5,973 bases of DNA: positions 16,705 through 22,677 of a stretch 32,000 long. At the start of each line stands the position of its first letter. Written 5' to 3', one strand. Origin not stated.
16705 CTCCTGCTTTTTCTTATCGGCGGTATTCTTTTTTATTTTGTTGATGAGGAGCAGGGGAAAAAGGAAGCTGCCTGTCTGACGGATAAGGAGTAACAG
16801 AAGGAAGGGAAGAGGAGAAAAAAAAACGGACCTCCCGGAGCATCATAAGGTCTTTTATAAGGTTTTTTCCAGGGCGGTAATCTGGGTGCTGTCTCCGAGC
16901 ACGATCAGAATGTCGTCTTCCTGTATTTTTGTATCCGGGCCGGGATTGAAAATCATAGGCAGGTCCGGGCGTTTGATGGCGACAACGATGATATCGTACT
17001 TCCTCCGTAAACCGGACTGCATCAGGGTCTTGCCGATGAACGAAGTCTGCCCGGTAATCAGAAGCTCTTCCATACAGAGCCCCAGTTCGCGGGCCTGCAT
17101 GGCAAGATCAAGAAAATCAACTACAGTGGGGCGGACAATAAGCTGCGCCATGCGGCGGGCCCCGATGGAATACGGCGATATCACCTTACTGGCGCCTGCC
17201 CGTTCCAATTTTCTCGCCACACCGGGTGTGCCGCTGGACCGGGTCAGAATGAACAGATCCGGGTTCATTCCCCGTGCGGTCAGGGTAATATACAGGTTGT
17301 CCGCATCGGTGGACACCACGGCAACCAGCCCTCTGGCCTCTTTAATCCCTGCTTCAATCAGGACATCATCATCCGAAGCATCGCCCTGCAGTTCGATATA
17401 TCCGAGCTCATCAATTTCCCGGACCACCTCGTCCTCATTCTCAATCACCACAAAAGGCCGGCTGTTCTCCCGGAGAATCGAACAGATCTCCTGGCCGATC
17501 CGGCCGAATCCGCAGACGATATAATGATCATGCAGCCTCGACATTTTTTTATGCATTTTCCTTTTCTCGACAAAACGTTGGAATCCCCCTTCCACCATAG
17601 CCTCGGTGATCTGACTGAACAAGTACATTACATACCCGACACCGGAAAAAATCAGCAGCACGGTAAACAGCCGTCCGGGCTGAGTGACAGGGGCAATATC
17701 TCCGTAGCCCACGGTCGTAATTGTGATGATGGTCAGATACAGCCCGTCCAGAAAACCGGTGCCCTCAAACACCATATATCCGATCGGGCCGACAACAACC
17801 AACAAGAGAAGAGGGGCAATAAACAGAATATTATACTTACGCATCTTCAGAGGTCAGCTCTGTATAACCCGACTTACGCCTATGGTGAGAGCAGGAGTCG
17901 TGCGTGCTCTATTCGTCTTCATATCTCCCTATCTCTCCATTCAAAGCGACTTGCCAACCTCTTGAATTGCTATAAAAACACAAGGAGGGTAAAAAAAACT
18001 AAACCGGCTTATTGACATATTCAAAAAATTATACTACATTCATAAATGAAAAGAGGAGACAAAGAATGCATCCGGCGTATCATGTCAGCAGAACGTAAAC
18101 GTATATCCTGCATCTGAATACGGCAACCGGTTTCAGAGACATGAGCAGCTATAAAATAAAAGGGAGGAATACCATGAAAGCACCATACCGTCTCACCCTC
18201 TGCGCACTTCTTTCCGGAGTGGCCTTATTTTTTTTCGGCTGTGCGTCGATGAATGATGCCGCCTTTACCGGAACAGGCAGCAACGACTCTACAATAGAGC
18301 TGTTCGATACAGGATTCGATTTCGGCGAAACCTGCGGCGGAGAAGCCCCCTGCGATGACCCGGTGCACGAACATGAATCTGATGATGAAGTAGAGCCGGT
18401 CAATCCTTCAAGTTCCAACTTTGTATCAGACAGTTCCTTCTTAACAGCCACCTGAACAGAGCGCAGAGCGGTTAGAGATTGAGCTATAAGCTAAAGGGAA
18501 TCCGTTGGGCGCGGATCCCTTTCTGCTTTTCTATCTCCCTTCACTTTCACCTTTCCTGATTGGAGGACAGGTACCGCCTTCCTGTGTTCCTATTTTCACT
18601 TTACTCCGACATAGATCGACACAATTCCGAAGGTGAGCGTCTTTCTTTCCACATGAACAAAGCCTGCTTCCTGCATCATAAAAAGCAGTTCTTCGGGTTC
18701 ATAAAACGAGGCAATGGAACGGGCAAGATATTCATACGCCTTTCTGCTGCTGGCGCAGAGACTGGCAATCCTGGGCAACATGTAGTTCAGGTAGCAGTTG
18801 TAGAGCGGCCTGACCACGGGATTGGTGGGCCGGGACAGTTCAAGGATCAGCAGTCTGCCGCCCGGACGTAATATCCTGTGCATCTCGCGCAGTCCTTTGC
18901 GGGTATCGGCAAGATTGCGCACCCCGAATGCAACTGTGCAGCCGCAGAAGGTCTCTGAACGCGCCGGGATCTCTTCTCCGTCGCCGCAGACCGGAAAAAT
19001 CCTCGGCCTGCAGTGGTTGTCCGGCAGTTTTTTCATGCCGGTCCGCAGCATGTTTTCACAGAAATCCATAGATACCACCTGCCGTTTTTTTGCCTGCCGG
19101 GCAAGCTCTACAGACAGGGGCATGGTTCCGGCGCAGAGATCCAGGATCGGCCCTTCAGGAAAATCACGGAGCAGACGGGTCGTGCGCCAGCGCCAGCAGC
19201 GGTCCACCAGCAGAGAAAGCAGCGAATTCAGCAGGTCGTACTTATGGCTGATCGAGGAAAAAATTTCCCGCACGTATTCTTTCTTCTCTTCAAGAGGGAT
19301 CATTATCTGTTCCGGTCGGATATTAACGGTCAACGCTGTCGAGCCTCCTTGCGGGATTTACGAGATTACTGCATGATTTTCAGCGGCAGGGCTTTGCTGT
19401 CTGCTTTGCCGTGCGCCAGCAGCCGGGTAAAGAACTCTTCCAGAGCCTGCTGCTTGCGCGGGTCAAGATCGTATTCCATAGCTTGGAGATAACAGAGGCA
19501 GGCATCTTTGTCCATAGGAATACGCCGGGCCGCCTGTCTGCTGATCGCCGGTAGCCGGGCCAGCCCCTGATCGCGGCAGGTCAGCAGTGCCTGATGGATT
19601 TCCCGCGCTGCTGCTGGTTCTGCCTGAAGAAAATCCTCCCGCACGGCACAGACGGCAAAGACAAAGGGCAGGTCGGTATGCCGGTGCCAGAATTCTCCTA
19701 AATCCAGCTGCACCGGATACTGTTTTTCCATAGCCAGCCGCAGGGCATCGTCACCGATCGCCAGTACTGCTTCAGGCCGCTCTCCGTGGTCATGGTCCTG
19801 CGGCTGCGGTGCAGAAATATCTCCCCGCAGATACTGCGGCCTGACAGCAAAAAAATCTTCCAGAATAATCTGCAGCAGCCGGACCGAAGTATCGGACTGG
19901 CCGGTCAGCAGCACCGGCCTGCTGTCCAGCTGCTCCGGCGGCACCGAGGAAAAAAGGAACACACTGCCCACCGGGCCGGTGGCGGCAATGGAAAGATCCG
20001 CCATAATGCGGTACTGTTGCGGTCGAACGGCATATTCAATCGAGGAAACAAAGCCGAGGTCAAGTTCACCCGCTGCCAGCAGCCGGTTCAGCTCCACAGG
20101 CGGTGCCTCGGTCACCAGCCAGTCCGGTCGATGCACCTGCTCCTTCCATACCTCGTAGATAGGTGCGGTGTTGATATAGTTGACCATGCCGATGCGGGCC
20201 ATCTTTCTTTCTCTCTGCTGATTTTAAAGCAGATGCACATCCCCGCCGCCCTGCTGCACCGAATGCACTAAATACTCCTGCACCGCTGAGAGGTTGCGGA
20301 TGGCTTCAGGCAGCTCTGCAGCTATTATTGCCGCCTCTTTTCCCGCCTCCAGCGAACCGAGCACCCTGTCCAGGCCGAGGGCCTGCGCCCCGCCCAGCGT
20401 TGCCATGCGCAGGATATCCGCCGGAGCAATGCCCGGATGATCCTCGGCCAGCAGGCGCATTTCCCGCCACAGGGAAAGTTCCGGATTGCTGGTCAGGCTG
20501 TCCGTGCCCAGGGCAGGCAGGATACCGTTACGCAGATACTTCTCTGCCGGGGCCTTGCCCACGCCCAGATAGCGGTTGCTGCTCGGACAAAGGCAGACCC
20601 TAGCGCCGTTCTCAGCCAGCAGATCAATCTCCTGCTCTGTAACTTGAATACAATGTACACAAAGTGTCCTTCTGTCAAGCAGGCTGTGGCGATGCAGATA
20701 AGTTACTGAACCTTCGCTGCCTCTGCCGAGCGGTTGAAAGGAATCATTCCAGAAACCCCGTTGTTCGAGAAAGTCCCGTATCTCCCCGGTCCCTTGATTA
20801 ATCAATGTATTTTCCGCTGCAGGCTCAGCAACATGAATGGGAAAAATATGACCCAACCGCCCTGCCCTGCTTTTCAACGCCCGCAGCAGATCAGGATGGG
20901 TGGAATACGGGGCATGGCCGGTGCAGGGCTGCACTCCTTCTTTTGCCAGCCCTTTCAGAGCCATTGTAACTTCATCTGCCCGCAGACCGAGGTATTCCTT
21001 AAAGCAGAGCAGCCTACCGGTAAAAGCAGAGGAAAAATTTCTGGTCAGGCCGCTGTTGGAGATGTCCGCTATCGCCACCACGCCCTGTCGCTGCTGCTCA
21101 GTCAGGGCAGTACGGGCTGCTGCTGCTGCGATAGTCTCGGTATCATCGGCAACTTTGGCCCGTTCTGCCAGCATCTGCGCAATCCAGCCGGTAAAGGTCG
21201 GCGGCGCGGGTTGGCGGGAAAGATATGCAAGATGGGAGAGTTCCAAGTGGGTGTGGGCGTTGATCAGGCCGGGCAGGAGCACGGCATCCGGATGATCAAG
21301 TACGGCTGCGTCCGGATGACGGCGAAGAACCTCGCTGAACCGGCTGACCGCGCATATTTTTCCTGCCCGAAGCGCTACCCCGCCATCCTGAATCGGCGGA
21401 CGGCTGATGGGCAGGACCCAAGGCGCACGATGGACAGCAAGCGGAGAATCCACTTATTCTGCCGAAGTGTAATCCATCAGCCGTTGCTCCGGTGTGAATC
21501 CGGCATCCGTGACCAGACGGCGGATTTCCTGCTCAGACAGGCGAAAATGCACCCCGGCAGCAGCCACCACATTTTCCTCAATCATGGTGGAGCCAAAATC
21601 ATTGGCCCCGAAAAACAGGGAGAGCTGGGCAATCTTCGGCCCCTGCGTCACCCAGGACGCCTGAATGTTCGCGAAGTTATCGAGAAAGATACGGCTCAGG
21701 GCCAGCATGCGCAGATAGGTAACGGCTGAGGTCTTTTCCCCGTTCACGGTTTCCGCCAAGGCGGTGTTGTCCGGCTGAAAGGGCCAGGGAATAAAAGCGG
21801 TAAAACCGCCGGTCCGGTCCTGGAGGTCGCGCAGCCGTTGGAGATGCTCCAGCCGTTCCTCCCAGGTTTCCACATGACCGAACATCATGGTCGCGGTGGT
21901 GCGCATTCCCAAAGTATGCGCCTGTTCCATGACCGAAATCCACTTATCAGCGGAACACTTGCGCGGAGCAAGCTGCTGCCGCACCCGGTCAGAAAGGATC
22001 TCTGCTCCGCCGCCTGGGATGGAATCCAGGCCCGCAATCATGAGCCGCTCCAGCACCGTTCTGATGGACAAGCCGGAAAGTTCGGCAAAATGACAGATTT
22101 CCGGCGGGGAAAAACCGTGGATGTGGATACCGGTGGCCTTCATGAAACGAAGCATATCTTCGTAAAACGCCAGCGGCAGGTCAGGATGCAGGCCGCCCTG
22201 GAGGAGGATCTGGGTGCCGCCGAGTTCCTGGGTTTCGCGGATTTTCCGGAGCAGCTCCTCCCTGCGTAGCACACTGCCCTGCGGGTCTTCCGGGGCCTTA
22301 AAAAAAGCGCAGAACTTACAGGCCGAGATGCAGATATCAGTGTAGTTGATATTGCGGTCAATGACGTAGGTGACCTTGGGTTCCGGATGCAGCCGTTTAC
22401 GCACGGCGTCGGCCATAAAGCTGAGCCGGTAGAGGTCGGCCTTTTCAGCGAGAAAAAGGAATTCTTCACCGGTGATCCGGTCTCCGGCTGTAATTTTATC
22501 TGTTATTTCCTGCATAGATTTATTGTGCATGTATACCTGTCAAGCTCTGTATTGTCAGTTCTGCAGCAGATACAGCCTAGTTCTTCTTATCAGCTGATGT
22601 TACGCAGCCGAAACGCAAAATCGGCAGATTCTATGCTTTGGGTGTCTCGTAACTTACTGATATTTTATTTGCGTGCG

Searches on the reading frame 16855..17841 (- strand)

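Call 19: search_protein_families(library=pfam, proteins=[window:16855-17841:-], max_evalue=0.001)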
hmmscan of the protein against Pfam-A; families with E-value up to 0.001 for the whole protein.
window:16855-17841:- (328 aa): 4 families
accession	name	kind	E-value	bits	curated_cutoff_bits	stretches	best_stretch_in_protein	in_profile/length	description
PF02254.24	TrkA_N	-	1.9e-30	106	23.8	1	107-223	1-116/116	TrkA-N domain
PF07885.22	Ion_trans_2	-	7.7e-18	64.6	22.5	1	11-83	3-78/79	Ion channel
PF02080.26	TrkA_C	-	1.4e-14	54.2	27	1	266-327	10-69/71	TrkA-C domain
PF00520.37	Ion_trans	-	0.00014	21.6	25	1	28-83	172-234/241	Ion transport protein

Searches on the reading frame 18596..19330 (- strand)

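Call 19: search_protein_families(library=pfam, proteins=[window:18596-19330:-], max_evalue=0.001)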
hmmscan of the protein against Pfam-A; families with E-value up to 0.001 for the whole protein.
window:18596-19330:- (244 aa): 5 families
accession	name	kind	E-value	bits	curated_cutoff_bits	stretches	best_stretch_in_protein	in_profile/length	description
PF01209.24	Ubie_methyltran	-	4.1e-61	206.7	20.1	1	15-244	4-233/233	ubiE/COQ5 methyltransferase family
PF13649.12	Methyltransf_25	-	1.6e-13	51.6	27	1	62-158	1-97/97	Methyltransferase domain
PF08241.18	Methyltransf_11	-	3.6e-12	47.2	21.2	1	63-162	1-95/95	Methyltransferase domain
PF13489.12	Methyltransf_23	-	6.7e-06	26.4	27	1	50-227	13-162/164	Methyltransferase domain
PF13847.12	Methyltransf_31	-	0.00021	21.4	27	1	61-175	6-114/145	Methyltransferase domain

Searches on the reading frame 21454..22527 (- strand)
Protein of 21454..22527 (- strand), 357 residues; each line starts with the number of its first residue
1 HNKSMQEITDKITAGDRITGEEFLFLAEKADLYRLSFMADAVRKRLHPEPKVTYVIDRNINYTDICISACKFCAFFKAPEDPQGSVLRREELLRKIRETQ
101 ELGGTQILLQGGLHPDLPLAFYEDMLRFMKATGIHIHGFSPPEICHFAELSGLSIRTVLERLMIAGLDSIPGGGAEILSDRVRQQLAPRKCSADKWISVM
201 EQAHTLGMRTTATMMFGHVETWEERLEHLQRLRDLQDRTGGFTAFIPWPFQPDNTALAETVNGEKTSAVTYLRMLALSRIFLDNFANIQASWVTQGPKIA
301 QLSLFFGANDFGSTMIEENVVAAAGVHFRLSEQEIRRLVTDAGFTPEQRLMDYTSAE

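Call 19: search_protein_families(library=pfam, proteins=[window:21454-22527:-], max_evalue=0.001)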
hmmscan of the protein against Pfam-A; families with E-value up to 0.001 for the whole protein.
window:21454-22527:- (357 aa): 2 families
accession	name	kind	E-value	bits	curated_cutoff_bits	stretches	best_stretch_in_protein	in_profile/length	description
PF19288.4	CofH_C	-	1.1e-39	135.6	27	1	241-354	3-117/125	CofH/MqnC C-terminal region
PF04055.27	Radical_SAM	-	1.3e-20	74.6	29.5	1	60-231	1-165/166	Radical SAM superfamily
